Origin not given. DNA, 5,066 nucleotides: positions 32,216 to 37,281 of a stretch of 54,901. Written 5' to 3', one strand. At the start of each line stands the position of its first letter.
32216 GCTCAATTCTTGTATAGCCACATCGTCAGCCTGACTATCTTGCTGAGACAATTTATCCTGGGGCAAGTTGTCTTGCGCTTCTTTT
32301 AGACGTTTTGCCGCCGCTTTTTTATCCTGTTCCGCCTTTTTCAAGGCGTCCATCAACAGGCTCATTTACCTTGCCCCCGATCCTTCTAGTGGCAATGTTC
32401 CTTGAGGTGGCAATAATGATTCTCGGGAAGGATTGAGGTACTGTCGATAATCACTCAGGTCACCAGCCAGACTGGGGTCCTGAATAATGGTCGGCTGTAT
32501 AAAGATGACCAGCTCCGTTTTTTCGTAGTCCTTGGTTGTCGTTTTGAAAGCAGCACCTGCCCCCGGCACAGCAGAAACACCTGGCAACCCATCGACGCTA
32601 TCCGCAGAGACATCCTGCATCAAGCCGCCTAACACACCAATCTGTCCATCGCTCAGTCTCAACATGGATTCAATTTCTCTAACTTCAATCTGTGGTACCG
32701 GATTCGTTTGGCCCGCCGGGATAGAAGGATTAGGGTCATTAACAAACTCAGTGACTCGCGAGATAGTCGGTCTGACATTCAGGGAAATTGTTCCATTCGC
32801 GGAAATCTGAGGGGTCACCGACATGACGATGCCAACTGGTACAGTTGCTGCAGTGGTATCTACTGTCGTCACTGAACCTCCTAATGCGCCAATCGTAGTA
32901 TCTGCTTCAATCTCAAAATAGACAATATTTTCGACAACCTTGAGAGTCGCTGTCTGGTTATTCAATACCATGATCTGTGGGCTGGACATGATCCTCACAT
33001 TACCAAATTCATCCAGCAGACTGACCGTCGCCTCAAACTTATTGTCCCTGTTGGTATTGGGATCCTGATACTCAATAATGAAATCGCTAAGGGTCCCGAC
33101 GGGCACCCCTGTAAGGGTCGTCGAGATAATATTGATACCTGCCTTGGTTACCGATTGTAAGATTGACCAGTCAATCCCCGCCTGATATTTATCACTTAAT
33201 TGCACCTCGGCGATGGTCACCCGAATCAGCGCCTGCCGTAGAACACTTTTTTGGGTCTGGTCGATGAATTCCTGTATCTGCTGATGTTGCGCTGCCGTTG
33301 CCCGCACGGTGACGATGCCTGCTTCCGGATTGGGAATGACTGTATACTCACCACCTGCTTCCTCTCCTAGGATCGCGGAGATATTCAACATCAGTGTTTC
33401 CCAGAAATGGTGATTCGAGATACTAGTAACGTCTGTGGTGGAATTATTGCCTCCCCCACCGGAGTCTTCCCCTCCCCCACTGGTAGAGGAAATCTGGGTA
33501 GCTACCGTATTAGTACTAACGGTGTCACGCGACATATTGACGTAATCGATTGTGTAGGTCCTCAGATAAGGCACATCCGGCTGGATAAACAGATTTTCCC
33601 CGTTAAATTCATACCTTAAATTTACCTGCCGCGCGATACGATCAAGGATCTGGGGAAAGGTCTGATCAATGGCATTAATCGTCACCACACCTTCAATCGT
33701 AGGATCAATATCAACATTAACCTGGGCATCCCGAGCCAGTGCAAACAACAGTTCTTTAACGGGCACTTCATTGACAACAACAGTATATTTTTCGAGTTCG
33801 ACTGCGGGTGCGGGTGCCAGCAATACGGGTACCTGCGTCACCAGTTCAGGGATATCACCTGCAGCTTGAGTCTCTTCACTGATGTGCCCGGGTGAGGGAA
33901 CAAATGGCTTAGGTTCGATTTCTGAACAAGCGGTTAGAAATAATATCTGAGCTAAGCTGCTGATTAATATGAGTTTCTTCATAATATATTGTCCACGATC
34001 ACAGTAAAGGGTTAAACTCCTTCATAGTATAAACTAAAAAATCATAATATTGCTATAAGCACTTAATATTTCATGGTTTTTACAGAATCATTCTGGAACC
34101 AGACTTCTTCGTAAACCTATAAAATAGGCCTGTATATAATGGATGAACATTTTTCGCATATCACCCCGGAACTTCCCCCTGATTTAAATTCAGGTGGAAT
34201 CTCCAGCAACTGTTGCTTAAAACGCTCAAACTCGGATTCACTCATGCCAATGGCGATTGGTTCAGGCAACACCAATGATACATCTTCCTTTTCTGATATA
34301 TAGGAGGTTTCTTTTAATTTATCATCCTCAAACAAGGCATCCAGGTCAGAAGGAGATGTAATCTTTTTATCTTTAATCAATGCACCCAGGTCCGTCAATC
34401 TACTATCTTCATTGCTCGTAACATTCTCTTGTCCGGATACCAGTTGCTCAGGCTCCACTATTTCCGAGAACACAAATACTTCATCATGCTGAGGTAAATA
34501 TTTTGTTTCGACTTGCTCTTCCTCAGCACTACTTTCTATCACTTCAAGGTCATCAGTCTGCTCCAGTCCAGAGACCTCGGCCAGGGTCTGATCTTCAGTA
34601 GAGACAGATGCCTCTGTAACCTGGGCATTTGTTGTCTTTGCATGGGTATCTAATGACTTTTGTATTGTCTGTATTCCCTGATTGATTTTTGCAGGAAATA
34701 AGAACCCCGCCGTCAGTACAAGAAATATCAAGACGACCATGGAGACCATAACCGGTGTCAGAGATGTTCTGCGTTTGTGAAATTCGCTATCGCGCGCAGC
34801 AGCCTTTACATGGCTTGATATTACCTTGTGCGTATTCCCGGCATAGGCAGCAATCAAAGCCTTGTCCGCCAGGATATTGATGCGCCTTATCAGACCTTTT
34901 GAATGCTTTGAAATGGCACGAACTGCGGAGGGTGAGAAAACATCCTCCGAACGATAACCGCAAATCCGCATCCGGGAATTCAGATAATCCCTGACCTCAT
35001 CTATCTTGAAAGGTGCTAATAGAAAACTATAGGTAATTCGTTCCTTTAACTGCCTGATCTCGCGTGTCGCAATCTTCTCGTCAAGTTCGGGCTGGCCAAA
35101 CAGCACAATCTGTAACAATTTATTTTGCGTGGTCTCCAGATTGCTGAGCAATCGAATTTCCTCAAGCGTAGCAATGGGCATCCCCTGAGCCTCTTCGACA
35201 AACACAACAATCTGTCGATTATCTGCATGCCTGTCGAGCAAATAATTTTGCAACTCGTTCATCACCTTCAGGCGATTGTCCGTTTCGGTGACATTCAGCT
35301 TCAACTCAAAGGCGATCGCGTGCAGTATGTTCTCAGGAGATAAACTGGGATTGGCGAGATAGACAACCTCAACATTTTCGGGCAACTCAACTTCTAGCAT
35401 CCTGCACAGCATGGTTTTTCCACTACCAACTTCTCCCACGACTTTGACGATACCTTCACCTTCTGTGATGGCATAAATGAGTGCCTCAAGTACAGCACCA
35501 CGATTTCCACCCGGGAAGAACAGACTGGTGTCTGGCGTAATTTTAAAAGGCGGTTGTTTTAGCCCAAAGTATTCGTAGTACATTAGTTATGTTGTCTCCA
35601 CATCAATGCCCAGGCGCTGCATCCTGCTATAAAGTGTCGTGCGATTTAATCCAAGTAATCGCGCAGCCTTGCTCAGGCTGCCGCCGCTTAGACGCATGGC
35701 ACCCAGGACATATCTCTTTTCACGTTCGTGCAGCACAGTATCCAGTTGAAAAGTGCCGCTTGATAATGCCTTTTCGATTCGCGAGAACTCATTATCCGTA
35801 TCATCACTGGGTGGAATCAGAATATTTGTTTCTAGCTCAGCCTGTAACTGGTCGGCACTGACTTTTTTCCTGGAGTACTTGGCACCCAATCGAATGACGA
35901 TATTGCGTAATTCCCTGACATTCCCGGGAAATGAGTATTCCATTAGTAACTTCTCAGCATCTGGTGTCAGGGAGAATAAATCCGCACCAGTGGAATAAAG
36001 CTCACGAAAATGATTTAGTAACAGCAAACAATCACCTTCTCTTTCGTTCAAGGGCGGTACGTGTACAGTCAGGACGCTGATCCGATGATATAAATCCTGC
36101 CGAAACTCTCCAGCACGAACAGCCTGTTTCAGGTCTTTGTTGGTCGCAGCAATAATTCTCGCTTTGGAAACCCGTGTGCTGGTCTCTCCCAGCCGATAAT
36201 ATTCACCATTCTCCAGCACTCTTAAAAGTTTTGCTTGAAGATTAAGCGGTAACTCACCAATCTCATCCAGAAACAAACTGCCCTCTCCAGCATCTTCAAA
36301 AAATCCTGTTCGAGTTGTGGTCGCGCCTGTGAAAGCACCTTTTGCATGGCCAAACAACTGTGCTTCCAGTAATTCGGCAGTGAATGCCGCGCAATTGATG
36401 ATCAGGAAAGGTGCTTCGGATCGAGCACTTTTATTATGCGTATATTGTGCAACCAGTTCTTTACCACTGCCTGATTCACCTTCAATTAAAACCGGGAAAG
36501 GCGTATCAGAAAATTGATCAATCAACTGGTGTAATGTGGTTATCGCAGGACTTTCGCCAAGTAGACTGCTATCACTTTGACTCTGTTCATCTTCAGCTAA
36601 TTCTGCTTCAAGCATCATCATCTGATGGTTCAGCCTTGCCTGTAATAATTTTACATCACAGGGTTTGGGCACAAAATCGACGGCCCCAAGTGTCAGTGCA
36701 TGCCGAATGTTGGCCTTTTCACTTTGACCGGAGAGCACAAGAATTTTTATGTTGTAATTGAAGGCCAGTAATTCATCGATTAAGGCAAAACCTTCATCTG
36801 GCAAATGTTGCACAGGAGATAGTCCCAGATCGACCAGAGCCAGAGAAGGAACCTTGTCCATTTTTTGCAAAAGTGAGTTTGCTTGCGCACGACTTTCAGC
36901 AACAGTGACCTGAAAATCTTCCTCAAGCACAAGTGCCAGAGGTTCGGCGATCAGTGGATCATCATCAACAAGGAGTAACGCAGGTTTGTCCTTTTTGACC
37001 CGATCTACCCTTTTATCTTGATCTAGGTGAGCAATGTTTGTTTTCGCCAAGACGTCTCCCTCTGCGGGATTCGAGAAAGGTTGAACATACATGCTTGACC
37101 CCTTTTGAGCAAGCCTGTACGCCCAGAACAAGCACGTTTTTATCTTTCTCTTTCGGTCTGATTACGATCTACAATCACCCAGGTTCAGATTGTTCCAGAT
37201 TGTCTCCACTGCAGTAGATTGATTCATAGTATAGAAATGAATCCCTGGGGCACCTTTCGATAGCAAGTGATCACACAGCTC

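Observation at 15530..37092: MSHA-like type IV filament locus with non-canonical composition and order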

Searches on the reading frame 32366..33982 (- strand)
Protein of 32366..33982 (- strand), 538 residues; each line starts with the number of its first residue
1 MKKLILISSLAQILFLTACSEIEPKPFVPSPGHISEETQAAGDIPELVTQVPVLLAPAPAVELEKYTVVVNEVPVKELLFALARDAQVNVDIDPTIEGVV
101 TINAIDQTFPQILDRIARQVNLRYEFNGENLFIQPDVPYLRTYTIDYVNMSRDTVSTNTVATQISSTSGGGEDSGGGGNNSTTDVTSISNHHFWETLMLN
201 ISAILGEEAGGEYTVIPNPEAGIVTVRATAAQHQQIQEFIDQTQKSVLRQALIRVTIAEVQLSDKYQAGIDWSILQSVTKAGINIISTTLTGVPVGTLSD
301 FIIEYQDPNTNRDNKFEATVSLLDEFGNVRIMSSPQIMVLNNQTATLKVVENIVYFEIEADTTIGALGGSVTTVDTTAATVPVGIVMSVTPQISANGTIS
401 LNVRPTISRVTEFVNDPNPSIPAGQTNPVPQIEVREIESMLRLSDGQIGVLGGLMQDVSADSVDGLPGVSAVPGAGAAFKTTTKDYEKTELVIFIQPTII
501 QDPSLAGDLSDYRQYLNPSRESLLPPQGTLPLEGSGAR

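Call 4: search_protein_families(library=pfam, proteins=[window:32366-33982:-], max_evalue=0.01)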
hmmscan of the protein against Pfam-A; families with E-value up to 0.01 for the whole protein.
window:32366-33982:- (538 aa): 4 families
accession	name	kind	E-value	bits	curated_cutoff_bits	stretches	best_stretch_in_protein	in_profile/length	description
PF00263.26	Secretin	-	2.8e-38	131.6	27.5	1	323-501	2-169/169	Bacterial type II and III secretion system protein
PF07655.18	Secretin_N_2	-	2.6e-08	34.7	23.4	1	141-214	2-86/91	Secretin N-terminal domain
PF03958.22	Secretin_N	-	0.00045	20.8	28.2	1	160-242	14-62/69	Bacterial type II/III secretion system short domain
PF07660.19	STN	-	0.0014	18.9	28.4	1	89-135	2-51/52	Secretin and TonB N terminus short domain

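Call 6: search_protein_families(library=ncbifam, proteins=[window:32366-33982:-], max_evalue=0.01)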
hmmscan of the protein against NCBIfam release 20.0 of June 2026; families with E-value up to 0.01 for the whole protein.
window:32366-33982:- (538 aa): 9 families
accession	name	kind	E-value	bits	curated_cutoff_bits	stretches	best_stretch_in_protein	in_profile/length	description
TIGR02519.1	pilus_MshL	equivalog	5.1e-72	242.3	250.2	1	216-500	2-290/290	pilus (MSHA type) biogenesis protein MshL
TIGR02517.1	type_II_gspD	equivalog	1.1e-44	153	351.35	1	157-508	266-598/600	type II secretion system secretin GspD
TIGR02520.1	pilus_B_mal_scr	equivalog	1.4e-27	96.5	287.65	1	111-497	133-511/513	PilN family type IVB pilus formation outer membrane protein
TIGR02515.1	IV_pilus_PilQ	subfamily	2.1e-27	96.2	284.35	2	226-501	148-428/428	type IV pilus secretin PilQ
TIGR02516.1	type_III_yscC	equivalog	7.3e-27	94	238.45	1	209-501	195-462/463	type III secretion system outer membrane ring subunit SctC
NF010083.0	PRK13568.1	equivalog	1.6e-25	89.8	554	2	225-501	164-418/419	DNA uptake porin HofQ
NF011873.0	PRK15346.1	equivalog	2.8e-19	69.2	524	2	223-489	246-483/499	EscC/YscC/HrcC family type III secretion system outer membrane ring protein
NF007851.2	PRK10560.1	exception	1.1e-15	57.3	598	2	226-501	157-410/412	DNA uptake porin HofQ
NF042912.1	Amuc_1098_fam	equivalog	4.6e-12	44.8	750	2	378-503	659-798/805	Amuc_1098 family type IV pilus outer membrane protein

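Call 30: search_dna_similar(query=window:32366-33982:-, collection=plasmids, mode=protein, max_rows=25)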
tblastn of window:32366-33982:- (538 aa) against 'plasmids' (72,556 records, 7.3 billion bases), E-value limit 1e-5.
Records with a match: 111; places in all: 116; records where one place covers at least 80% of the query: 2.
Best place of each record, by identity: <60% 111.
By first word of the organism name: Bradyrhizobium 16; Aeromonas 14; Escherichia 10; Burkholderia 8; Caballeronia 6; Rhizobium 5; Ralstonia 5; Paraburkholderia 4; Mesorhizobium 3; Indioceanicola 2; and 33 more.
By predicted mobility (MOB-suite, as given by PLSDB): non-mobilizable 56; mobilizable 31; conjugative 24.
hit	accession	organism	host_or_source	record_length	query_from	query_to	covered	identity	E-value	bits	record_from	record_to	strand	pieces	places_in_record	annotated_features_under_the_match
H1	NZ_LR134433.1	Legionella adelaidensis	environmental,Cooling tower water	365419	54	516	86%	26.9%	1e-29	131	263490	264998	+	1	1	mshL: pilus (MSHA type) biogenesis protein MshL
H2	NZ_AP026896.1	Aeromonas caviae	Microbe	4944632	64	528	86%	24.6%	4e-27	124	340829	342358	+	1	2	none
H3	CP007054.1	Opitutaceae bacterium TAV5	-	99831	66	495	80%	26.5%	2e-18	97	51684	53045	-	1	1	hypothetical protein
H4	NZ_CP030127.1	Indioceanicola profundi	sediment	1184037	211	532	60%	28.7%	6e-11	73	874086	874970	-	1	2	none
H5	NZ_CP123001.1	Neorhizobium petrolearium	single cell,petroleum contaminated soil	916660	205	533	61%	25.8%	5e-15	86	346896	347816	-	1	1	gspD: type II secretion system secretin GspD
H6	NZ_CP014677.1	Kozakia baliensis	palm brown sugar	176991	210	516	57%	27.4%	9e-8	63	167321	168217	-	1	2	gspD: type II secretion system secretin GspD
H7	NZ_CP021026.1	Rhizobium sp. TAL182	Phaseolus vulgaris,cell culture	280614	206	517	58%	26.5%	7e-16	89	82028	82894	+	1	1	gspD: type II secretion system secretin GspD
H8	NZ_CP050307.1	Rhizobium lusitanum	Oxytropis pumilio,cell culture,root ...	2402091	214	519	57%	26.9%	2e-15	87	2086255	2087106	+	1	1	none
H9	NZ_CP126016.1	Bradyrhizobium japonicum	Glycine max,soybean,root nodule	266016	249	528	52%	29.3%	6e-11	73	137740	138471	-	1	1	secretin N-terminal domain-containing protein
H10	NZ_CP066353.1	Bradyrhizobium japonicum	Glycine max,DNA isolated from pure ...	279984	249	528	52%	29.3%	6e-11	73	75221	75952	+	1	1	secretin N-terminal domain-containing protein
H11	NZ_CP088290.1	Bradyrhizobium septentrionale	Glycine max cv. AC Glengarry,Cell ...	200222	249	528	52%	29.3%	7e-11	73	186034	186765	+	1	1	secretin N-terminal domain-containing protein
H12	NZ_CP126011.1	Bradyrhizobium japonicum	Glycine max,soybean,root nodule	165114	217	528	58%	26.3%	3e-13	81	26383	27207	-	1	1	secretin N-terminal domain-containing protein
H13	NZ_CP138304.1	Bradyrhizobium japonicum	Glycine max,cell culture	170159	217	528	58%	26.3%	3e-13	81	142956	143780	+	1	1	secretin N-terminal domain-containing protein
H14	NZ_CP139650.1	Bradyrhizobium japonicum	Glycine max,cell culture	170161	217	528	58%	26.3%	3e-13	81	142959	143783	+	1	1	secretin N-terminal domain-containing protein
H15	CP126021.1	Bradyrhizobium japonicum USDA 123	Glycine max,soybean,root nodule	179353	217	528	58%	26.3%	3e-13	81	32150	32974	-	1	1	secretin N-terminal domain-containing protein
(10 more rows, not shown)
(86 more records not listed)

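Call 31: get_annotated_region(hit=H2, flank=14000)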
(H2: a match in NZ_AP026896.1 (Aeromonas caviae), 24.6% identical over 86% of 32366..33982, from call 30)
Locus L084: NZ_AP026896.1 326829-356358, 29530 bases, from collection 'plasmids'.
description: Aeromonas caviae strain KAM479 plasmid pKAM479_3, complete sequence
organism: Aeromonas caviae (NCBI taxid 648)
taxonomy: Bacteria; Pseudomonadota; Gammaproteobacteria; Aeromonadales; Aeromonadaceae; Aeromonas; Aeromonas caviae
host: -; source: Microbe; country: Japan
typing (MOB-suite, as given by PLSDB): non-mobilizable
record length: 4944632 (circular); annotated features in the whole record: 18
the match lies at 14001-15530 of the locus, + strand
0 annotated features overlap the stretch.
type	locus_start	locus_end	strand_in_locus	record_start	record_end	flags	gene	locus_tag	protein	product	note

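Call 32: get_annotated_region(hit=H1, flank=14000)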
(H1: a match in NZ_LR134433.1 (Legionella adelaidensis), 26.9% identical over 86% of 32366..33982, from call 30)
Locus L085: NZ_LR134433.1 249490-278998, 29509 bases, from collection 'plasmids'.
description: Legionella adelaidensis strain NCTC12735 plasmid 24, complete sequence
organism: Legionella adelaidensis (NCBI taxid 45056)
taxonomy: Bacteria; Pseudomonadota; Gammaproteobacteria; Legionellales; Legionellaceae; Legionella; Legionella adelaidensis
host: -; source: environmental,Cooling tower water; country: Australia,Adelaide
typing (MOB-suite, as given by PLSDB): mobilizable; relaxase MOBH
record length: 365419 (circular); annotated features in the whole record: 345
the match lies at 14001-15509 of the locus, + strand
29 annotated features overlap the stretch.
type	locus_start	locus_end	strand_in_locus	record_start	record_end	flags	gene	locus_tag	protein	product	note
CDS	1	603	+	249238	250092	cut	-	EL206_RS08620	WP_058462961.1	nucleotidyl transferase AbiEii/AbiGii toxin family protein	-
CDS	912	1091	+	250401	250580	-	-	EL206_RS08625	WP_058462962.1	hypothetical protein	-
CDS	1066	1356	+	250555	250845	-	-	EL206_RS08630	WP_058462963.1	septation protein SpoVG family protein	GO:0030435 - sporulation resulting in formation of a cellular spore [Evidence IEA]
CDS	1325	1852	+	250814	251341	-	-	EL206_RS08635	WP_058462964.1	helix-turn-helix domain-containing protein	-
CDS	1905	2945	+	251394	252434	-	-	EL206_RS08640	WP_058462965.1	tyrosine-type recombinase/integrase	GO:0015074 - DNA integration [Evidence IEA]; GO:0006310 - DNA recombination [Evidence IEA]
CDS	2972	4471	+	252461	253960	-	-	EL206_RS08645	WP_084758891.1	recombinase family protein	GO:0006310 - DNA recombination [Evidence IEA]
CDS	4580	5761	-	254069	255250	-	-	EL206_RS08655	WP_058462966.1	pyridoxal phosphate-dependent aminotransferase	GO:0009058 - biosynthetic process [Evidence IEA]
CDS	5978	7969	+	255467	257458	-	uvrB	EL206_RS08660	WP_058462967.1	excinuclease ABC subunit UvrB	GO:0006289 - nucleotide-excision repair [Evidence IEA]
CDS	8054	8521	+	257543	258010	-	-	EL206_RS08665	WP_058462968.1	type II secretion system protein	-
CDS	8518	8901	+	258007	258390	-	-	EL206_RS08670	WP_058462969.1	type II secretion system protein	-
CDS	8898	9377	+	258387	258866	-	-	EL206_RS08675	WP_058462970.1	competence type IV pilus minor pilin ComGF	-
CDS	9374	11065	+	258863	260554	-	-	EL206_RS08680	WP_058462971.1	type II secretion system protein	-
CDS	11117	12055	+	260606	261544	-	-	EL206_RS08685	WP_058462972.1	hypothetical protein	-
CDS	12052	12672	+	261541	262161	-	-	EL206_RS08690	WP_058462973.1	PilN domain-containing protein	-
CDS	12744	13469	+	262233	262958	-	-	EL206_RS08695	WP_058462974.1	hypothetical protein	-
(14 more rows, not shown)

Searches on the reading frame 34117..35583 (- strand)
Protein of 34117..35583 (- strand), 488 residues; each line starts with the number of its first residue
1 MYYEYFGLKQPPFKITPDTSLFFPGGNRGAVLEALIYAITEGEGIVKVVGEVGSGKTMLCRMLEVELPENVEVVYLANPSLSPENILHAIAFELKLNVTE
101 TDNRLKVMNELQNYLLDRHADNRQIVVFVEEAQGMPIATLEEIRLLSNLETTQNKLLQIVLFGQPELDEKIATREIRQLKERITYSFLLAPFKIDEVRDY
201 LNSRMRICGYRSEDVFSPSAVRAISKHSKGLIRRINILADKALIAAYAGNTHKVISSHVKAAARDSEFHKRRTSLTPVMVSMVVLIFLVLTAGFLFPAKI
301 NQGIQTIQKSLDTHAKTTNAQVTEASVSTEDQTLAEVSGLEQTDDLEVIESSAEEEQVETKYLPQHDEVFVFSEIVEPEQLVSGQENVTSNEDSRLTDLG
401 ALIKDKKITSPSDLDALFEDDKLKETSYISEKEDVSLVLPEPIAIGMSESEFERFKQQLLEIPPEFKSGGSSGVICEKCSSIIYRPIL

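Call 4: search_protein_families(library=pfam, proteins=[window:34117-35583:-], max_evalue=0.01)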
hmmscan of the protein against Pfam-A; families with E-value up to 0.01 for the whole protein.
window:34117-35583:- (488 aa): 4 families
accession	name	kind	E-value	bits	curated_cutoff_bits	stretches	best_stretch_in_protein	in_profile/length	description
PF13401.12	AAA_22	-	3.7e-26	92.4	27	1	41-170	3-129/130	AAA domain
PF13191.12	AAA_16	-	4.4e-06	27.7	32.6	1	32-156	12-164/167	AAA ATPase domain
PF20720.3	nSTAND3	-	0.00057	20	27.2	1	39-79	13-54/155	Novel STAND NTPase 3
PF20703.3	nSTAND1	-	0.0067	16.5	27.1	0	18-223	12-218/379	Novel STAND NTPase 1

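Call 6: search_protein_families(library=ncbifam, proteins=[window:34117-35583:-], max_evalue=0.01)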
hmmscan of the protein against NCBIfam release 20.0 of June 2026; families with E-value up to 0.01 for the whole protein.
window:34117-35583:- (488 aa): 3 families
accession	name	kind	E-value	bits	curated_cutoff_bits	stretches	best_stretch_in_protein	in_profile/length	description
TIGR03015.1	pepcterm_ATPase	hypoth_equivalog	1.3e-60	205.1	324.5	1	1-265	1-265/269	XrtA/PEP-CTERM system-associated ATPase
NF010170.0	PRK13651.1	equivalog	0.0044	16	432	1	32-112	23-104/308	cobalt transporter ATP-binding subunit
NF050039.1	sacti_exp_GggC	equivalog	0.0051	16.1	750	1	30-95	330-394/511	streptosactin export ABC transporter GggC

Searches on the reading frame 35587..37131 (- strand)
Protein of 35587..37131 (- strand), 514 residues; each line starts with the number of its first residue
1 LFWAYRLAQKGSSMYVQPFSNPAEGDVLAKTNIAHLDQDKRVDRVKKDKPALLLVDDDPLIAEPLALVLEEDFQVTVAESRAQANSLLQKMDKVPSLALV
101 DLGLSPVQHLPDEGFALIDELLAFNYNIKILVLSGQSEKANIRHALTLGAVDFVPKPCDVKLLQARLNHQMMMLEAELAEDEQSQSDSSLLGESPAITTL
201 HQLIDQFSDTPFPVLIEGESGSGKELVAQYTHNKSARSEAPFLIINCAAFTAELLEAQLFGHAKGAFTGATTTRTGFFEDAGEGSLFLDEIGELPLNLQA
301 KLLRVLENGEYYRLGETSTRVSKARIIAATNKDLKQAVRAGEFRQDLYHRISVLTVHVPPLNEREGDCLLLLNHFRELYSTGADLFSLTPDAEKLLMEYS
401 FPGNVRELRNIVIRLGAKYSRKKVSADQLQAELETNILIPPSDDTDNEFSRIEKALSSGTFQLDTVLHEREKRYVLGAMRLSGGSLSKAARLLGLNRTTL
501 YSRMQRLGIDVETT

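Call 4: search_protein_families(library=pfam, proteins=[window:35587-37131:-], max_evalue=0.01)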
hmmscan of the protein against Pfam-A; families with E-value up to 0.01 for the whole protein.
window:35587-37131:- (514 aa): 10 families
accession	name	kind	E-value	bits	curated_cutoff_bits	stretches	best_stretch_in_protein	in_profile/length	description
PF00158.32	Sigma54_activat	-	1.9e-64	216.8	20.2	1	191-356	2-167/168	Sigma-54 interaction domain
PF14532.12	Sigma54_activ_2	-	2e-26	93.3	25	1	191-361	1-138/138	Sigma-54 interaction domain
PF00072.30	Response_reg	-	5.2e-16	59.2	30.2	1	53-167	2-110/111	Response regulator receiver domain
PF25601.1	AAA_lid_14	-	8.3e-15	54.8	27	1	363-435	2-76/87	AAA+ ATPase lid domain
PF02954.25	HTH_8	-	2.1e-10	40.6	22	1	469-506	4-41/42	Bacterial regulatory protein, Fis family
PF07728.20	AAA_5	-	6.7e-07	29.8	22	1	213-332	1-123/139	AAA domain (dynein-related subfamily)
PF07724.20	AAA_2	-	0.00042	20.8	27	1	214-339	6-132/166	AAA domain (Cdc48 subfamily)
PF13556.12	HTH_30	-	0.00087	19.5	27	1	481-507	10-36/59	PucR C-terminal helix-turn-helix domain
PF13191.12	AAA_16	-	0.0042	18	32.6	1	194-280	6-96/167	AAA ATPase domain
PF05225.22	HTH_psq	-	0.0047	17.1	20.4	0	484-506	17-39/45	helix-turn-helix, Psq domain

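Call 6: search_protein_families(library=ncbifam, proteins=[window:35587-37131:-], max_evalue=0.01)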
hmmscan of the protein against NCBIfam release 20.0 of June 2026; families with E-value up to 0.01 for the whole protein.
window:35587-37131:- (514 aa): 79 families (the best 25 are shown)
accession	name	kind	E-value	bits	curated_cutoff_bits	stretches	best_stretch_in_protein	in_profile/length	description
TIGR01818.1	ntrC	equivalog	2.4e-103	346.4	558.6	1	53-505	2-461/463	nitrogen regulation protein NR(I)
TIGR02915.1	PEP_resp_reg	equivalog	2.3e-100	336.5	502.6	1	52-509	1-444/445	PEP-CTERM-box response regulator transcription factor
NF003451.0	PRK05022.1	equivalog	1.7e-94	317.4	476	1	165-510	166-511/512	nitric oxide reductase transcriptional regulator NorR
TIGR01817.1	nifA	equivalog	5.9e-88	295.9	528.85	1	169-512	177-532/534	nif-specific transcriptional activator NifA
NF008469.0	PRK11361.1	equivalog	6.6e-87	292.1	714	1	51-510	6-457/461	acetoacetate metabolism transcriptional regulator AtoC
NF008176.1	PRK10923.1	equivalog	8.3e-83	278.5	620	1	54-509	8-468/469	nitrogen regulation protein NR(I)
NF041552.1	TF_PrdR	equivalog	2.5e-82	277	795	1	167-506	247-575/577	sigma-54 dependent transcriptional regulator PrdR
NF038308.1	RNA_repair_RtcR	equivalog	5.1e-82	276.4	650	1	175-501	167-505/530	RNA repair transcriptional activator RtcR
NF051870.1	NAssimRespRegNtrX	equivalog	1.7e-77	261.3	600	1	52-509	4-452/452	nitrogen assimilation response regulator NtrX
NF007689.0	PRK10365.1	equivalog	2.5e-77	260.5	760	1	47-506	3-441/441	sigma-54-dependent response regulator transcription factor ZraR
NF041946.1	LuxO_transreg_Vib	equivalog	1.4e-76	258.2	800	1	72-506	20-459/463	quorum-sensing sigma-54 dependent transcriptional regulator LuxO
NF011695.0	PRK15115.1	equivalog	8.8e-75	252.1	763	1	47-510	4-439/445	two-component system response regulator GlrR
TIGR02329.1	propionate_PrpR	equivalog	3.3e-74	250.4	499.2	1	173-505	197-525/526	propionate catabolism operon regulatory protein PrpR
NF050807.1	TransRegFlbDCaul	equivalog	3.7e-74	250.2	750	1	70-505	22-436/454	sigma-54-dependent transcriptional regulator FlbD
NF041906.1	V4R_TF_MobR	exception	1.6e-71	241.5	999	1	163-506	210-543/544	phenol degradation transcriptional regulator MobR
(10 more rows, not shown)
